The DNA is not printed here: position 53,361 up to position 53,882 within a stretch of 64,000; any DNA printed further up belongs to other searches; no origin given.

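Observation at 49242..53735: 1497-aa secreted protein built mostly from an ER/K-rich single-alpha-helix-like rod, with no evident catalytic domain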

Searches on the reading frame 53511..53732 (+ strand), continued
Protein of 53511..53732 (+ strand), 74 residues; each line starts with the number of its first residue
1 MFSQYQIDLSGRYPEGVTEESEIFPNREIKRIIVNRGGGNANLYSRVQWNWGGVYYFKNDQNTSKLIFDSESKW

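Call 64: search_protein_families(library=pfam, proteins=[L072:4611-5879:+, L067:10880-11425:-, L067:6590-7042:+, L015:11547-12308:-, L013:9811-14244:+, L038:6534-7391:+, L049:10965-11747:+, L028:6878-7996:+, L068:3893-6136:+, L068:10262-12223:+], max_evalue=0.00001)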
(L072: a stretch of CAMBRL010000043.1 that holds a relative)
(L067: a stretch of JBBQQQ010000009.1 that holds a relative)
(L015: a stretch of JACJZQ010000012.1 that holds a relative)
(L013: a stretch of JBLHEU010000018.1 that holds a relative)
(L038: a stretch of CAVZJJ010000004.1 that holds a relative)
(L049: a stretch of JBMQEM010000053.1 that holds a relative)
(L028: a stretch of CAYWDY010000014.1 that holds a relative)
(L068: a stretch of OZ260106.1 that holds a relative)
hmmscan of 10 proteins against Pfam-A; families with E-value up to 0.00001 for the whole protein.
L072:4611-5879:+ (422 aa): 3 families
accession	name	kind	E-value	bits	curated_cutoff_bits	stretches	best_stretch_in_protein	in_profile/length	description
PF00270.35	DEAD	-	1.8e-50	171.4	26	1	25-194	1-166/167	DEAD/DEAH box helicase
PF00271.37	Helicase_C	-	3e-28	98.7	23.5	1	229-336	2-109/110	Helicase conserved C-terminal domain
PF04851.21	ResIII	-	2.3e-10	41.1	22.5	1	37-188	22-162/164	Type III restriction enzyme, res subunit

L067:10880-11425:- (181 aa): 1 family
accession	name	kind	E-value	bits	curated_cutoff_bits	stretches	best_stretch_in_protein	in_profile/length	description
PF20221.3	DUF6580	-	8.7e-54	182.6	27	1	9-177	5-161/162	Family of unknown function (DUF6580)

L067:6590-7042:+ (150 aa): 1 family
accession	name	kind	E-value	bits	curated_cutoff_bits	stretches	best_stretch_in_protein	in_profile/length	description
PF16267.10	DUF4920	-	4.4e-38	129.6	25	1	42-127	2-87/87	Domain of unknown function (DUF4920)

L015:11547-12308:- (253 aa): 1 family
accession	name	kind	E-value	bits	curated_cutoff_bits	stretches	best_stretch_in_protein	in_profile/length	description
PF00814.31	TsaD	-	6.2e-63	213.4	24.8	1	2-227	64-262/264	tRNA N6-adenosine threonylcarbamoyltransferase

L013:9811-14244:+ (1477 aa): 2 families
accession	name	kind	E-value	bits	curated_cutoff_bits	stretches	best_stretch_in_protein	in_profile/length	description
PF04357.19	TamB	-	3e-58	198.3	22.4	1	1025-1460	2-381/381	TamB, inner membrane protein subunit of TAM complex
PF05359.17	DUF748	-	1.7e-10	40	50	1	6-298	14-307/1037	Domain of Unknown Function (DUF748)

L038:6534-7391:+ (285 aa): 1 family
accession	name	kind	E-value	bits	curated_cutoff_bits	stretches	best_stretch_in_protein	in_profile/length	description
PF00682.25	HMGL-like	-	2.5e-17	63.6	29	1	11-257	9-237/260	HMGL-like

L049:10965-11747:+ (260 aa): 1 family
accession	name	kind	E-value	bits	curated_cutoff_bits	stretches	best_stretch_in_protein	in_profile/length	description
PF01975.23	SurE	-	1.3e-67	227.7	22.1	1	9-194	1-189/189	Survival protein SurE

L028:6878-7996:+ (372 aa): 1 family
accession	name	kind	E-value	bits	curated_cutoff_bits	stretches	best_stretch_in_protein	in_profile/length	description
PF02684.21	LpxB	-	6.3e-89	298.9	22.6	1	4-336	2-343/374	Lipid-A-disaccharide synthetase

L068:3893-6136:+ (747 aa): 2 families
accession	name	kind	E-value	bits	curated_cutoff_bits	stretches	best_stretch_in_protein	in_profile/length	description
PF00691.25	OmpA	-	2.8e-20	72.9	27.2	1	635-725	1-93/98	OmpA family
PF07676.18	PD40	-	2.2e-11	43.8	20.9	1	348-385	1-36/38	WD40-like Beta Propeller Repeat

L068:10262-12223:+ (653 aa): 1 family
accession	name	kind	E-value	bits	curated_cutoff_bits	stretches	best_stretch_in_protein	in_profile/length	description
PF07676.18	PD40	-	1.4e-07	31.7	20.9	0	349-383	5-37/38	WD40-like Beta Propeller Repeat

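Call 69: find_homologous_proteins(query=P0101, max_evalue=0.001)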
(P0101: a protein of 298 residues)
Query P0101 (298 aa): 5 proteins with E <= 0.001 among 404 candidates.
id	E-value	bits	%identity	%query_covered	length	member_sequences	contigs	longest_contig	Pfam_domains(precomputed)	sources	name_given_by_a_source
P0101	5.1e-202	688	100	100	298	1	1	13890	-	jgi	jgi:hypothetical protein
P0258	8.6e-100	352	54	94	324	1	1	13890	-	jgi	jgi:hypothetical protein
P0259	1.5e-18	85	56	24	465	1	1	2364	PF13181.13,PF07719.24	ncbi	ncbi:MAG: hypothetical protein ACRC3B_05690, partial [Bacteroidia bacterium]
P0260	3.6e-17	81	47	35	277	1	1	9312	PF03544.20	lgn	-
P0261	2.5e-16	78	49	26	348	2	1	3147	-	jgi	-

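Call 71: find_encoding_contigs(protein=P0101, flank=7000, max_places=2)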
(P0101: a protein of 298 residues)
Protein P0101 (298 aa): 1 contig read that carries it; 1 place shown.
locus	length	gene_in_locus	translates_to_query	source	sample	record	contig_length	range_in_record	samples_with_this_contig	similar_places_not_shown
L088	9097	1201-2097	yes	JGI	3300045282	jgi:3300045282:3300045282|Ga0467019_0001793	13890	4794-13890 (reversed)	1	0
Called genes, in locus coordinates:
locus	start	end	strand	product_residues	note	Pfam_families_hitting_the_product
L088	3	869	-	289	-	?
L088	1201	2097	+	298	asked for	-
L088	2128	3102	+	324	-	-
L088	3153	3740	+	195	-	-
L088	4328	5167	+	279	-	PF21602:GldM_3rd, PF12080:GldM_4th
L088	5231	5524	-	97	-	PF19493:Trypco1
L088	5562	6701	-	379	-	PF00266:Aminotran_5, PF01212:Beta_elim_lyase (weak), PF00155:Aminotran_1_2 (weak)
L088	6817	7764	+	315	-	-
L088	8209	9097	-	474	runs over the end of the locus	PF02878:PGM_PMM_I, PF02879:PGM_PMM_II, PF02880:PGM_PMM_III, PF00408:PGM_PMM_IV (weak)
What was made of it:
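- The inner-membrane-anchored C-domain architecture was seen on only one contig (call 71).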
